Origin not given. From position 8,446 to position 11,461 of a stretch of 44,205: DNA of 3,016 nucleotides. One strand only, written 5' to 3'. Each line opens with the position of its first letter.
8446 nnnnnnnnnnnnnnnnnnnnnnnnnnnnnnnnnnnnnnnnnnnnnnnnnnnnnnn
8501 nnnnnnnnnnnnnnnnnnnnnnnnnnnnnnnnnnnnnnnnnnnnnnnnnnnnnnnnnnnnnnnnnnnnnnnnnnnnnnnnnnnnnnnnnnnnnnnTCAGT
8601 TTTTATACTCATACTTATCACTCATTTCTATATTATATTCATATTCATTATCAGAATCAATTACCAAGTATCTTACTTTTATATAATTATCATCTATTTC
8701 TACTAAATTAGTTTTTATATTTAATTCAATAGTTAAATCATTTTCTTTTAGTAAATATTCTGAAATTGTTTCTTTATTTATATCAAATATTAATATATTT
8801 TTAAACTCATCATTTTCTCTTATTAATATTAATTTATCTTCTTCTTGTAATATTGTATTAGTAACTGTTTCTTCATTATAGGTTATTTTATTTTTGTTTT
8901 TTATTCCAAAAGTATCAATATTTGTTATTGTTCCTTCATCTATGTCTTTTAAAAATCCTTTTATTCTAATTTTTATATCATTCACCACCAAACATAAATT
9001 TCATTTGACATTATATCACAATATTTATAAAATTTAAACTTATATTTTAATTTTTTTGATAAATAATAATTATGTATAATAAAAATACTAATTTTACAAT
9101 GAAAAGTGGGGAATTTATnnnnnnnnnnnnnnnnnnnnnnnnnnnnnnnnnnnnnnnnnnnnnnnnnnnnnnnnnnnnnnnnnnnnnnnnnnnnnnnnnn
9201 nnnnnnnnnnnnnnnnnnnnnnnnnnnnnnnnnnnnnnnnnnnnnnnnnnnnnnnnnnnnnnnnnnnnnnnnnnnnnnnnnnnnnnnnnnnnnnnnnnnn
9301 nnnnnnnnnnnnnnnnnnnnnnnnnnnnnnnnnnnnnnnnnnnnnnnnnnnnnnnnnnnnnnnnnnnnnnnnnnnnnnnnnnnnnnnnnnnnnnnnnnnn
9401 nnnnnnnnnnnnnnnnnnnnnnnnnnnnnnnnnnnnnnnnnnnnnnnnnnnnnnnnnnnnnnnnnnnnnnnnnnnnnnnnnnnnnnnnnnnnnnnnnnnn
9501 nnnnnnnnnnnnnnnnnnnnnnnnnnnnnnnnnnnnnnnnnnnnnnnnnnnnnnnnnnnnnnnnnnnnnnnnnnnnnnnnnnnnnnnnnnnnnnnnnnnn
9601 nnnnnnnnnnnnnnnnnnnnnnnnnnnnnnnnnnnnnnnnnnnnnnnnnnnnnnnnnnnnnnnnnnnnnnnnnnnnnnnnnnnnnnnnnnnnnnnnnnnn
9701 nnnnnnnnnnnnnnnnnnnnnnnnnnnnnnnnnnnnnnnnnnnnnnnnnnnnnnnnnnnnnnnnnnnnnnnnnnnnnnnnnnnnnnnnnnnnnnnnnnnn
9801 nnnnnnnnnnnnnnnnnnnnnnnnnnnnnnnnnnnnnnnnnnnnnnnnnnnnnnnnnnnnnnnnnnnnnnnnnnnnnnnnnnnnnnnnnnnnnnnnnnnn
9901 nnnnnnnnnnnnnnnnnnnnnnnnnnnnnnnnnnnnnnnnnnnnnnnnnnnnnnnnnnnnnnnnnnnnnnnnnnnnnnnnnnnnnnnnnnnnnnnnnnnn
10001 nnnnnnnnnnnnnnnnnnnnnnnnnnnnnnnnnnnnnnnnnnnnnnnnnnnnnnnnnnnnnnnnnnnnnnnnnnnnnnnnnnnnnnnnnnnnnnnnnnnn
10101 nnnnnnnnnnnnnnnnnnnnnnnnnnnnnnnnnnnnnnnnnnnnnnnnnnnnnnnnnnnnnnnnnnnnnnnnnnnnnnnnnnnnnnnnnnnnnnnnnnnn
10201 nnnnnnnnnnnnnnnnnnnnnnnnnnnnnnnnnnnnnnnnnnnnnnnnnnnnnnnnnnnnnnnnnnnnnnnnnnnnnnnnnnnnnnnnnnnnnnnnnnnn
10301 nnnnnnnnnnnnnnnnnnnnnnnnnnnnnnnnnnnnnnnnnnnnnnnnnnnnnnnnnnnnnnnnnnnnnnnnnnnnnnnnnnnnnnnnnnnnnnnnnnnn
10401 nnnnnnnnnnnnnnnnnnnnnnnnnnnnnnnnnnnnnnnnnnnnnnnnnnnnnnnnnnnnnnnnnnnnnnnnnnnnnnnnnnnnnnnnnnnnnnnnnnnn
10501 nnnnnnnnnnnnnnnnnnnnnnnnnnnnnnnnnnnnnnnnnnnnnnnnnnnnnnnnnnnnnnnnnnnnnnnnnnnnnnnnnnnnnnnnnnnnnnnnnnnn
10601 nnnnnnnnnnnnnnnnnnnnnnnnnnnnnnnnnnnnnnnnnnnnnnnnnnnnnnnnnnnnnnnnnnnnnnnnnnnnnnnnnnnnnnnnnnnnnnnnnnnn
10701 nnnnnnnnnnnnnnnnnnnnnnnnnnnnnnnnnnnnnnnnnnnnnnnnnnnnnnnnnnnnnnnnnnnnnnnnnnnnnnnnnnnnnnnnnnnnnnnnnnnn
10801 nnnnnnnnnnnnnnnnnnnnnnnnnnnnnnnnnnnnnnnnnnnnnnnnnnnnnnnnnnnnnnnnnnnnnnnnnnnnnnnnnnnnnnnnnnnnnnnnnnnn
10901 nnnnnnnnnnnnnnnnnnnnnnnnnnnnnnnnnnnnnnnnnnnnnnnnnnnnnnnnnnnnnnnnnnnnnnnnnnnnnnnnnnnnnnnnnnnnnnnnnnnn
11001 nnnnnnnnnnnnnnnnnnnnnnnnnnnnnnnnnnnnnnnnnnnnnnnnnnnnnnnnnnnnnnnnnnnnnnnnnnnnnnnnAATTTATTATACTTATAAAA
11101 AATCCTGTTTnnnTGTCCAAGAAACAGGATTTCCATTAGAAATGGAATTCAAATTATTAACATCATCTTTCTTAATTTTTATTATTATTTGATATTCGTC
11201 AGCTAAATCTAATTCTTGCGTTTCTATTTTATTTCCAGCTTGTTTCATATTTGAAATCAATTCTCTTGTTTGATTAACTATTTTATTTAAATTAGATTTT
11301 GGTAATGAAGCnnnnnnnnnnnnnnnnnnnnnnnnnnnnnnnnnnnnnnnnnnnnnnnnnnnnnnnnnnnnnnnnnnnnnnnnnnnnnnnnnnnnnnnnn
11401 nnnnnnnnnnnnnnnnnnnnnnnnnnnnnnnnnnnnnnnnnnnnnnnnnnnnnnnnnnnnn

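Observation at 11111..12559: Noc-type ParB paralog without the N-terminal membrane-targeting helix and with a roughly 230-aa Asn/Ser-rich insertion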

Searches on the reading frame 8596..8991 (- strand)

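Call 6: search_protein_families(library=pfam, proteins=[window:8596-8991:-], max_evalue=0.01)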
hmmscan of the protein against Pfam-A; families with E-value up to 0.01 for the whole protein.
window:8596-8991:- (131 aa): 1 family
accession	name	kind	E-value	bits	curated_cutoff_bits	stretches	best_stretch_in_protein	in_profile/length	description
PF09148.16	DUF1934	-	0.0025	18.2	22.5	1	27-108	20-112/128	Domain of unknown function (DUF1934)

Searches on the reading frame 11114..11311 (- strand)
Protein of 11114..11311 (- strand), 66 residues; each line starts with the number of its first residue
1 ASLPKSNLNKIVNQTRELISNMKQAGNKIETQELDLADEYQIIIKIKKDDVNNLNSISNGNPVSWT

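Call 34: search_protein_families(library=ncbifam, proteins=[window:11114-11311:-], max_evalue=1)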
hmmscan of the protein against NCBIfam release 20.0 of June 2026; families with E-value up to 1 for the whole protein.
seq(66 aa): 3 families
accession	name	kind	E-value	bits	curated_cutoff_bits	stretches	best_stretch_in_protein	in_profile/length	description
TIGR04285.1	nucleoid_noc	exception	0.00091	18.7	315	1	8-48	215-255/255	nucleoid occlusion protein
TIGR00702.1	TIGR00702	domain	0.023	13.8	75.65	1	14-59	202-248/377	YcaO-type kinase domain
NF006357.0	PRK08578.2-1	equivalog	0.11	12.2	304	1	12-53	44-85/282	preprotein translocase subunit SecF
